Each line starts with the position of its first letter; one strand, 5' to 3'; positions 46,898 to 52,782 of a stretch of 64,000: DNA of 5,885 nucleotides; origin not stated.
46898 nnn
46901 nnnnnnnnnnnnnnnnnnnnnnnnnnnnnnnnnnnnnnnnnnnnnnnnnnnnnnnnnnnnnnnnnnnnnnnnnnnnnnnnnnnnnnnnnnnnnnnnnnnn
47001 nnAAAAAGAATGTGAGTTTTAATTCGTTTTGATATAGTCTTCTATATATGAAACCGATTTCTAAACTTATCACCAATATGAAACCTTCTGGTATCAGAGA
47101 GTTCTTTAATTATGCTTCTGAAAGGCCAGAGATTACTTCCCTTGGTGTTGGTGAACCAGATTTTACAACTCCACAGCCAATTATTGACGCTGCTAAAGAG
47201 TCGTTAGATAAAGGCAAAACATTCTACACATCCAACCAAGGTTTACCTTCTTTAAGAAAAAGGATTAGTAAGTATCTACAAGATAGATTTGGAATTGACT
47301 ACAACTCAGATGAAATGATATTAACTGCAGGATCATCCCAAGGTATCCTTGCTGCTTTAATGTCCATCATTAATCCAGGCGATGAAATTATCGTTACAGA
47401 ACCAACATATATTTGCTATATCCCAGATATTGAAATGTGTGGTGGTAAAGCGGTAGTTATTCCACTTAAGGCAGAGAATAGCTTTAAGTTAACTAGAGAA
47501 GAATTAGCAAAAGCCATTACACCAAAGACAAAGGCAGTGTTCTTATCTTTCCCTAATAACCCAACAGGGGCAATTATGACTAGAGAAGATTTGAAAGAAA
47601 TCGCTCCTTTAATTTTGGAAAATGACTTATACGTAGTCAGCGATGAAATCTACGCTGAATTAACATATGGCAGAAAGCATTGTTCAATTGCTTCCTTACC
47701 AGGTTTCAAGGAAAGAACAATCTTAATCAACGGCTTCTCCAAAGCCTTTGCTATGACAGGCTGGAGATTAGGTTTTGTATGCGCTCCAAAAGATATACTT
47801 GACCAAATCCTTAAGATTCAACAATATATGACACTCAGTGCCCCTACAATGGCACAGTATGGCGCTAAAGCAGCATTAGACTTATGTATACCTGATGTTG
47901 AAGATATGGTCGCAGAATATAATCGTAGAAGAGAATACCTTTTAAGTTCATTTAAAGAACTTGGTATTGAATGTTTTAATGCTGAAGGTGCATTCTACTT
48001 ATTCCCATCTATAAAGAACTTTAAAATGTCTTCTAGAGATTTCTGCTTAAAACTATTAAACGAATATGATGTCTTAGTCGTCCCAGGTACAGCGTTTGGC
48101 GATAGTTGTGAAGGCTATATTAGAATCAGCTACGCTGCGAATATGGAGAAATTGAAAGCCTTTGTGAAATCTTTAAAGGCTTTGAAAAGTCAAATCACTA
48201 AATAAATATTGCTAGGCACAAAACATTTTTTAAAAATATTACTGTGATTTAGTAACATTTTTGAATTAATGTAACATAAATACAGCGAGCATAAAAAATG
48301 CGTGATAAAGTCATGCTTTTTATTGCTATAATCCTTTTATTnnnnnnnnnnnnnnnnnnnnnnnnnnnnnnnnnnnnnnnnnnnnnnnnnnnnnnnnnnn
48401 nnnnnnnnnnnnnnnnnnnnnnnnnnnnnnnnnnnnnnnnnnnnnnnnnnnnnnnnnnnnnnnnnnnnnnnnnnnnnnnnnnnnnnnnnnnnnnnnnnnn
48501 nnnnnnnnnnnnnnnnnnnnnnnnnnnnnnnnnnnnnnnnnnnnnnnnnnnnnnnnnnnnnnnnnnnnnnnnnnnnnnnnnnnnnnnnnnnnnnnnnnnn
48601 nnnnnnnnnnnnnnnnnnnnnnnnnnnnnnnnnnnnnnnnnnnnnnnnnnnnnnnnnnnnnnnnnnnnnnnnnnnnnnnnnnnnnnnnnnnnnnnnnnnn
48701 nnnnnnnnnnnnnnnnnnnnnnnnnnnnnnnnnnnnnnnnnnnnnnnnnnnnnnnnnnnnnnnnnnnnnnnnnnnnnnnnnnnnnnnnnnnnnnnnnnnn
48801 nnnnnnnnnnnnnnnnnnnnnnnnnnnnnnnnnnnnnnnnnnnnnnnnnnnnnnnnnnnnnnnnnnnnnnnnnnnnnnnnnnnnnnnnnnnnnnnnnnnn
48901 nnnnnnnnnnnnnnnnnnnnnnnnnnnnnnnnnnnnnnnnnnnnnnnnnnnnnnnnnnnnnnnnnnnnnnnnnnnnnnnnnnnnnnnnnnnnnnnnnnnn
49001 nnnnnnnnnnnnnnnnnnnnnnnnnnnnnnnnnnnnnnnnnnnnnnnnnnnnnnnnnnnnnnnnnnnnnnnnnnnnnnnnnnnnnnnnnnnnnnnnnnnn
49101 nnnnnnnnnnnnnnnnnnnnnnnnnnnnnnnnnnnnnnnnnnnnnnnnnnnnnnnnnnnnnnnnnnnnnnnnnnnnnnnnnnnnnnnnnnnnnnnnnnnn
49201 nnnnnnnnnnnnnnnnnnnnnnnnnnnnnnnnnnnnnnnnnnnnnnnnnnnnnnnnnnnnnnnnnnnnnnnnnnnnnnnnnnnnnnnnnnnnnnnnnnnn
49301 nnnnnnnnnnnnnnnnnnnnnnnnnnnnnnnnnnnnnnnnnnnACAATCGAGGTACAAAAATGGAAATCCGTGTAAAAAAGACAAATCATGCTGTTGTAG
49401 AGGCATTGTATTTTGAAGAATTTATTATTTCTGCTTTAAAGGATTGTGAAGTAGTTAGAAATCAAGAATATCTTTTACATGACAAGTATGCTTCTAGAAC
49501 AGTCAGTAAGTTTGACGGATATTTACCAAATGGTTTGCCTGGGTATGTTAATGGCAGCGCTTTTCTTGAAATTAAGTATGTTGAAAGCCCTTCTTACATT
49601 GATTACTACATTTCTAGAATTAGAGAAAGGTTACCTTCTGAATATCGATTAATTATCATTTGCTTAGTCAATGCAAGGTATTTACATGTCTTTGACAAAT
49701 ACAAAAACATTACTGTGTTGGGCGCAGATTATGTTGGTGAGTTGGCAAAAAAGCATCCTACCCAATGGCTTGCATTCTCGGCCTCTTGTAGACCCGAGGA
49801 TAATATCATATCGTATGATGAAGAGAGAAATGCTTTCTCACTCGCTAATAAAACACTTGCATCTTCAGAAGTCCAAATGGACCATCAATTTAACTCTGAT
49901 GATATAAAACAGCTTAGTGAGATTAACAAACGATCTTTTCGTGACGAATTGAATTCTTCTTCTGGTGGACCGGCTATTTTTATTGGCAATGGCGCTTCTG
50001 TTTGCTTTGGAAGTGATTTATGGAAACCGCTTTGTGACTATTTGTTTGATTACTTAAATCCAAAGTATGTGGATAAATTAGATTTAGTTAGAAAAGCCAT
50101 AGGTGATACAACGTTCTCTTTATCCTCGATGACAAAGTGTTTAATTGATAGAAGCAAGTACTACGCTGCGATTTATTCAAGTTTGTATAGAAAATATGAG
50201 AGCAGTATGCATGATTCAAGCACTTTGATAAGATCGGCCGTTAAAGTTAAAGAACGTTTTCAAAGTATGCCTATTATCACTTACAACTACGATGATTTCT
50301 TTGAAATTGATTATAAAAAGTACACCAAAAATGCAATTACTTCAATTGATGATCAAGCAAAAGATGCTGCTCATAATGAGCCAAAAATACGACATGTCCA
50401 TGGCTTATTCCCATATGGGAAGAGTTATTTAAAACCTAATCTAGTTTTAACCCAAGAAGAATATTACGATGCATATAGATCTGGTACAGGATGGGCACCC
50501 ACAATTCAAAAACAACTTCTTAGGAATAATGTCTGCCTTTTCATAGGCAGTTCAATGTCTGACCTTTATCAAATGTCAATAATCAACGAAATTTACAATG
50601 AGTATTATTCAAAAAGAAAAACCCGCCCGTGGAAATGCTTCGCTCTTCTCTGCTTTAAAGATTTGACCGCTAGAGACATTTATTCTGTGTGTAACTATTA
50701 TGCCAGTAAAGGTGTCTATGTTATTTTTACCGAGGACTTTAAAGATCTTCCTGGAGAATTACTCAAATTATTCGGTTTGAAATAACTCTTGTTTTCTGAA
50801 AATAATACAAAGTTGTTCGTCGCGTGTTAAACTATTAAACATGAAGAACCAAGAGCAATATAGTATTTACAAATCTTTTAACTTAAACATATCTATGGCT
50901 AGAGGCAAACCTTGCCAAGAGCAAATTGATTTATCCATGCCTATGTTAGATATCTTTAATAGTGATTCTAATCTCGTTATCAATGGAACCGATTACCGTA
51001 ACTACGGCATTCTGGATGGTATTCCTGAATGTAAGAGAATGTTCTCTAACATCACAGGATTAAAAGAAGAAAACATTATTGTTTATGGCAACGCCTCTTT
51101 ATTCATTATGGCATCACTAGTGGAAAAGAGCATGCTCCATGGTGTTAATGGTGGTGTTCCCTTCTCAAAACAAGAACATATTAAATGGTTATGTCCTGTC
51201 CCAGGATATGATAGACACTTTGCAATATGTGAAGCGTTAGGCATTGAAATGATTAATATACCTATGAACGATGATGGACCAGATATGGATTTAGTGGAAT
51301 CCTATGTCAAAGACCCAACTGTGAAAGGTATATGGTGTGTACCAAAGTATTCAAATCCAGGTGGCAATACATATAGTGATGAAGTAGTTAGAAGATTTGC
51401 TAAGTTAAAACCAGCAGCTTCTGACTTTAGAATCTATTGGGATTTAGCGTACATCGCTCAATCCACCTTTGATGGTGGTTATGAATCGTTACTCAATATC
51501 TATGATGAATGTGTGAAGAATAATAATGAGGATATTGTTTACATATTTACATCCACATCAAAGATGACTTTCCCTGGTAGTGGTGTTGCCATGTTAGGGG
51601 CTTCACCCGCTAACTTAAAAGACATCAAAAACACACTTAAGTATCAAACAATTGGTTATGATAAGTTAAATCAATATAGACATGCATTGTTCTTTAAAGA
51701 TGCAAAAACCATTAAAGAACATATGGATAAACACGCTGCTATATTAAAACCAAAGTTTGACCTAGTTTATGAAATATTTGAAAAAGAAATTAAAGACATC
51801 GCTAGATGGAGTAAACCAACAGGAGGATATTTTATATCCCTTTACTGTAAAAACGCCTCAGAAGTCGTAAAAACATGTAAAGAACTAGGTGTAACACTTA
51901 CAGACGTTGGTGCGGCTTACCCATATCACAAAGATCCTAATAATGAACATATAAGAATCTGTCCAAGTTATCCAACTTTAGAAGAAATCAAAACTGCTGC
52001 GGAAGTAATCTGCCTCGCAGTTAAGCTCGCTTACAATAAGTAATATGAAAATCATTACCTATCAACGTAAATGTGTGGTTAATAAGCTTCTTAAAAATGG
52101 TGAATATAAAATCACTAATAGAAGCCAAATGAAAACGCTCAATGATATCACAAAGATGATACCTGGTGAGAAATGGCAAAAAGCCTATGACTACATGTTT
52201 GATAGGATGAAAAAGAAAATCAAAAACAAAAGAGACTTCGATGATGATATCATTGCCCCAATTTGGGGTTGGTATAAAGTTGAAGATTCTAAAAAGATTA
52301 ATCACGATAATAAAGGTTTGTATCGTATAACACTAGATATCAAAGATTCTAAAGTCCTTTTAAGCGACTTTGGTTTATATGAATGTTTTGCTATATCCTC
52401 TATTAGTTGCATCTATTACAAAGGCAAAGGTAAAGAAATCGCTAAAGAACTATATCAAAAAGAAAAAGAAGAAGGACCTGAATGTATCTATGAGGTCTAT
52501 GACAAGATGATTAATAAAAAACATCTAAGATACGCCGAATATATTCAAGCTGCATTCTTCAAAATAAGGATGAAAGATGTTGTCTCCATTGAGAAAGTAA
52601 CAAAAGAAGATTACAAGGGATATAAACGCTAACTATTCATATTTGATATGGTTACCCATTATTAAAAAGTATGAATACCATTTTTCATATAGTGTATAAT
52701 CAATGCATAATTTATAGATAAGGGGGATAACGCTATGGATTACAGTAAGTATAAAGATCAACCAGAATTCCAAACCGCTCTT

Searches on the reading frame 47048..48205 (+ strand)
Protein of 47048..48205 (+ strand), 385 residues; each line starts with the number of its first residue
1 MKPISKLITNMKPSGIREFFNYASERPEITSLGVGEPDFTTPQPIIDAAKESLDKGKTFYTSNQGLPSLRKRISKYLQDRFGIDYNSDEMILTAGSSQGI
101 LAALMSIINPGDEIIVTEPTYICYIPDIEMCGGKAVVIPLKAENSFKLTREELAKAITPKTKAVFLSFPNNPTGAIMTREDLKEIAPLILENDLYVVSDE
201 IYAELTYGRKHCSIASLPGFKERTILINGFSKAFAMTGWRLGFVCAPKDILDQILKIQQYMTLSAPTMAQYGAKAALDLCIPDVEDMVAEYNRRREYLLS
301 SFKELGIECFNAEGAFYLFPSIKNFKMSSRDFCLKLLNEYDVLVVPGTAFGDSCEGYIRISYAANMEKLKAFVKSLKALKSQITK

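Call 68: search_protein_families(library=pfam, proteins=[window:47048-48205:+], max_evalue=0.001)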
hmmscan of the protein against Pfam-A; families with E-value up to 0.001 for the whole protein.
window:47048-48205:+ (385 aa): 4 families
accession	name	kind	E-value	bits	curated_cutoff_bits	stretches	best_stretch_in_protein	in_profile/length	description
PF00155.27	Aminotran_1_2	-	1.7e-73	248.4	19.7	1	28-375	2-360/361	Aminotransferase class I and II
PF00266.25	Aminotran_5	-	5.5e-09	35.9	21.5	1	86-199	59-175/371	Aminotransferase class-V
PF01041.23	DegT_DnrJ_EryC1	-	1.6e-08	34.6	19.8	1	90-199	42-145/360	DegT/DnrJ/EryC1/StrS aminotransferase family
PF01053.26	Cys_Met_Meta_PP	-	6e-07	28.8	27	1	90-201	70-175/381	Cys/Met metabolism PLP-dependent enzyme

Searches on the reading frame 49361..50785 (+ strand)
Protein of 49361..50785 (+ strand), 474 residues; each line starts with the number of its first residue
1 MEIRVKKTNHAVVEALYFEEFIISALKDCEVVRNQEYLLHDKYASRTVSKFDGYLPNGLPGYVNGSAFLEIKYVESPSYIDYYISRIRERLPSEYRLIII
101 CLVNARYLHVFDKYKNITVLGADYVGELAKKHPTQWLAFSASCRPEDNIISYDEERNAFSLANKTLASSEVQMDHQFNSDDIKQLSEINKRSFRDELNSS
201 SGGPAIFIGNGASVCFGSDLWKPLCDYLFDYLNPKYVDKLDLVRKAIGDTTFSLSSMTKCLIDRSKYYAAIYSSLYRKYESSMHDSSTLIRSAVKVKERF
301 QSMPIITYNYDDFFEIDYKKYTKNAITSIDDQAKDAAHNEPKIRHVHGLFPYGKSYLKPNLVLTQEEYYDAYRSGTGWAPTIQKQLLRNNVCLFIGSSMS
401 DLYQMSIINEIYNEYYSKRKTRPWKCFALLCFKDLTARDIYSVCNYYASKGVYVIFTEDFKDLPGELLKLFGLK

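Call 68: search_protein_families(library=pfam, proteins=[window:49361-50785:+], max_evalue=0.001)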
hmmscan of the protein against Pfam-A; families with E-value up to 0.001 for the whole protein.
window:49361-50785:+ (474 aa): 1 family
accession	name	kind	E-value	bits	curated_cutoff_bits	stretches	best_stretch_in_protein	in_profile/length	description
PF13289.12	SIR2_2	-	4.3e-16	59.7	24.5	1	305-431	3-121/141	SIR2-like domain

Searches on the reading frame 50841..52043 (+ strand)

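Call 103: search_protein_families(library=pfam, proteins=[window:50841-52043:+], max_evalue=0.00001)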
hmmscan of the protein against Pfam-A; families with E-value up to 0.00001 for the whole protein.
window:50841-52043:+ (400 aa): 2 families
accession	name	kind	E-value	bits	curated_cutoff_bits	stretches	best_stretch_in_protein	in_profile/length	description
PF12897.13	Asp_aminotransf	-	1.4e-132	442.9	27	1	4-398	14-413/421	Aspartate amino-transferase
PF00155.27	Aminotran_1_2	-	1.3e-09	38.2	19.7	1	117-390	95-361/361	Aminotransferase class I and II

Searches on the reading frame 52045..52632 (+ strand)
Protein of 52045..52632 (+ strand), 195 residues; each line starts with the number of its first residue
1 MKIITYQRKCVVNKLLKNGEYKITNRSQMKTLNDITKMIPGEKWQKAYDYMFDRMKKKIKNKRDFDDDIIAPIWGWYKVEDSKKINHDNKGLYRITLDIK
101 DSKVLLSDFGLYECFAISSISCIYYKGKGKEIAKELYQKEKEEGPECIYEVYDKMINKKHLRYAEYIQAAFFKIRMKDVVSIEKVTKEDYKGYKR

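Call 103: search_protein_families(library=pfam, proteins=[window:52045-52632:+], max_evalue=0.00001)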
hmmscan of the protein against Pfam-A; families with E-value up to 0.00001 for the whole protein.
window:52045-52632:+ (195 aa): 1 family
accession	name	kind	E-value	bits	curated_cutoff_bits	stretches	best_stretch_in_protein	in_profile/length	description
PF12952.12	DUF3841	-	4.7e-09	36.6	27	1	5-144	4-126/178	Domain of unknown function (DUF3841)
